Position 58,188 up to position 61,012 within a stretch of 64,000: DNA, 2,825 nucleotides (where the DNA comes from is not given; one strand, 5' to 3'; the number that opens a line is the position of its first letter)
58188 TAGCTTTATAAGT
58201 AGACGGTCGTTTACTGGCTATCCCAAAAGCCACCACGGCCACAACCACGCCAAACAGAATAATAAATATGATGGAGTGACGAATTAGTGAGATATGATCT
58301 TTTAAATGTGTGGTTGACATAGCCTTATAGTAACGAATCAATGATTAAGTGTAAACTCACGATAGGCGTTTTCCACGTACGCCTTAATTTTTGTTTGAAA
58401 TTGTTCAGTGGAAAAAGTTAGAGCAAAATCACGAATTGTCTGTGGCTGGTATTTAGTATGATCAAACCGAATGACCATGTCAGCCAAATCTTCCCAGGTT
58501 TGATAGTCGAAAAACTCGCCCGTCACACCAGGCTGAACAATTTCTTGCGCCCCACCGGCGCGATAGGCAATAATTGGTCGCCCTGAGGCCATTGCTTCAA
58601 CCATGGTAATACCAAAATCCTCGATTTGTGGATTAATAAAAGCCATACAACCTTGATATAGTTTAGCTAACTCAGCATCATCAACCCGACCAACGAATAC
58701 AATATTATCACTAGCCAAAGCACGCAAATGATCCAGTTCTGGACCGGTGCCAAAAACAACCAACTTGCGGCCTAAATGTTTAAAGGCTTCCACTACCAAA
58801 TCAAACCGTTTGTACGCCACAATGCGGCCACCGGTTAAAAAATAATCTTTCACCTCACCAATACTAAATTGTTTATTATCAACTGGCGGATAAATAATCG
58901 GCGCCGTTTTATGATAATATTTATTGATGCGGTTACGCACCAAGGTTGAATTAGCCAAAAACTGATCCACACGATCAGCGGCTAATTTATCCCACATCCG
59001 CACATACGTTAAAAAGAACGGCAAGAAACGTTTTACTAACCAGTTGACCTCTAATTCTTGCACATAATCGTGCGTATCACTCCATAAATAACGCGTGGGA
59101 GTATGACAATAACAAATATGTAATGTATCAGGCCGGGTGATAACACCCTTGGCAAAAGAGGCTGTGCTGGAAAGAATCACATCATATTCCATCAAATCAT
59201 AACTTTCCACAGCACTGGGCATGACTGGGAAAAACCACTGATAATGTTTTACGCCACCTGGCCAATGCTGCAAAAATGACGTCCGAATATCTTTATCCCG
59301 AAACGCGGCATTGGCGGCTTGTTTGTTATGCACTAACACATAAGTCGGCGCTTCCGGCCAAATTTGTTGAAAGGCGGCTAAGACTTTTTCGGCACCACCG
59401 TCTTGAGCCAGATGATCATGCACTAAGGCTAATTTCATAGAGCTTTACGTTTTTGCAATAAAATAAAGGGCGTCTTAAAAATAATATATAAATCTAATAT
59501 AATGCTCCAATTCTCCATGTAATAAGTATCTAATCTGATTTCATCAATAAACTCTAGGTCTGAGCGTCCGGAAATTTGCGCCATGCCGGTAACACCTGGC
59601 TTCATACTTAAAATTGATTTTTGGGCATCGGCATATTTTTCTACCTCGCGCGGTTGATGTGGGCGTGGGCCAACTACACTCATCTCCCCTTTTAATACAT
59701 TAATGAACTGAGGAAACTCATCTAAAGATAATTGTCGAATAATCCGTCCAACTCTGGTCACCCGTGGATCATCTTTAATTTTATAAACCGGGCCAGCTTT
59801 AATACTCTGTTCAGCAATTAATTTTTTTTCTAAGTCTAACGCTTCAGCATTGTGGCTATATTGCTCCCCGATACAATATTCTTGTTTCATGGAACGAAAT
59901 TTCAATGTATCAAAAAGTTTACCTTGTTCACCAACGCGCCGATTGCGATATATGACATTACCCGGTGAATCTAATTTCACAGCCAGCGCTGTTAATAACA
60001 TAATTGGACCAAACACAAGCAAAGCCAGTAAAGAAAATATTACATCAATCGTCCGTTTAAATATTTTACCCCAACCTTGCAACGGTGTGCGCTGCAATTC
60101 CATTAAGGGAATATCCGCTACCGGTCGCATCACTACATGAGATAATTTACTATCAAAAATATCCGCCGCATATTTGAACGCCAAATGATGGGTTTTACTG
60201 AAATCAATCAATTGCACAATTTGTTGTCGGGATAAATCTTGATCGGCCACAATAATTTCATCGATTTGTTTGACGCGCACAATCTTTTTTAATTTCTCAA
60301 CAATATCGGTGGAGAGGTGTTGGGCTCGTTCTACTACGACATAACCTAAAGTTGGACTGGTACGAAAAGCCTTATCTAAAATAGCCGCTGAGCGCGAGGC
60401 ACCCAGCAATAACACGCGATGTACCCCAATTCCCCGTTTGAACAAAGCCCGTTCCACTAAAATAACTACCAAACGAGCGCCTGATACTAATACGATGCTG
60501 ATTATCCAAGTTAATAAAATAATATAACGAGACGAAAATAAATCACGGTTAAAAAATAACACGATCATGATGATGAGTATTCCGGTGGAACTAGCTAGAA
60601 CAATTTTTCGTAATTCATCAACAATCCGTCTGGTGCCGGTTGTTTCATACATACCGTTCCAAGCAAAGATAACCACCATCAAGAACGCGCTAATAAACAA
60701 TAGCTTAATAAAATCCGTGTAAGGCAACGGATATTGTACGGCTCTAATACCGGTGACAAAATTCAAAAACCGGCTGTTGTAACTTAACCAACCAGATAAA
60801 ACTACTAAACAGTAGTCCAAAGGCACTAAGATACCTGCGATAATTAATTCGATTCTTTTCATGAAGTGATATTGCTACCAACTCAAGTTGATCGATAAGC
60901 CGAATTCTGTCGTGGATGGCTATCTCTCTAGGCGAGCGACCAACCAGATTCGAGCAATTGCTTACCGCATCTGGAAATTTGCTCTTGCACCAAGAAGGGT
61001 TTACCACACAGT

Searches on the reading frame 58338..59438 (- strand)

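Call 90: search_protein_families(library=pfam, proteins=[window:58338-59438:-], max_evalue=0.001)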
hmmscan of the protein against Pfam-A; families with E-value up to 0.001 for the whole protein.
window:58338-59438:- (366 aa): 4 families
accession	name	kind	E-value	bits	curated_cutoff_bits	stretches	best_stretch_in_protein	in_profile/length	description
PF00534.26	Glycos_transf_1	-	1.4e-26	93.5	26.4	1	189-325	7-155/172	Glycosyl transferases group 1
PF13692.12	Glyco_trans_1_4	-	6.8e-23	81.9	27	1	200-324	4-138/142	Glycosyl transferases group 1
PF13439.12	Glyco_transf_4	-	7.8e-07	29.7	28.5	1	58-187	46-167/170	Glycosyltransferase Family 4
PF13524.12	Glyco_trans_1_2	-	1.1e-05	25.8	25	1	215-328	5-114/144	Glycosyl transferase-like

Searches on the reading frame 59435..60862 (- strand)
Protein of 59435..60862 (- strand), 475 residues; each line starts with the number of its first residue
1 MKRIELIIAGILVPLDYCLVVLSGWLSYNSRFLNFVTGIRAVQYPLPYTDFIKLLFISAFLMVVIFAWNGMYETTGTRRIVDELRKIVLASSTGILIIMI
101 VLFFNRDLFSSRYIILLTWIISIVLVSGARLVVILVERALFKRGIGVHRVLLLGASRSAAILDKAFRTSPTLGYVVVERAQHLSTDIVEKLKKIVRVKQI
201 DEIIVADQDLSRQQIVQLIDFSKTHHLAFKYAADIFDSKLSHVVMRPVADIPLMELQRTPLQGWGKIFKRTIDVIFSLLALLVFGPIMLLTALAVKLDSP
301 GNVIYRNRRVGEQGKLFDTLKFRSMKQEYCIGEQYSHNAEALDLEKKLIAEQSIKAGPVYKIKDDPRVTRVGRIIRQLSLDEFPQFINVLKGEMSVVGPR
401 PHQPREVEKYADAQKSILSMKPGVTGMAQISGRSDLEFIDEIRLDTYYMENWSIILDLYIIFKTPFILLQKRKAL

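Call 90: search_protein_families(library=pfam, proteins=[window:59435-60862:-], max_evalue=0.001)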
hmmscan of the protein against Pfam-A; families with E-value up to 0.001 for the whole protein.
window:59435-60862:- (475 aa): 2 families
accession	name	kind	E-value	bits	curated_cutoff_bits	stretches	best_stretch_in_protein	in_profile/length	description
PF02397.22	Bac_transf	-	3e-62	209.8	27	1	269-469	1-178/179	Bacterial sugar transferase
PF13727.12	CoA_binding_3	-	2.5e-06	28.1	25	1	69-204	3-146/175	CoA-binding domain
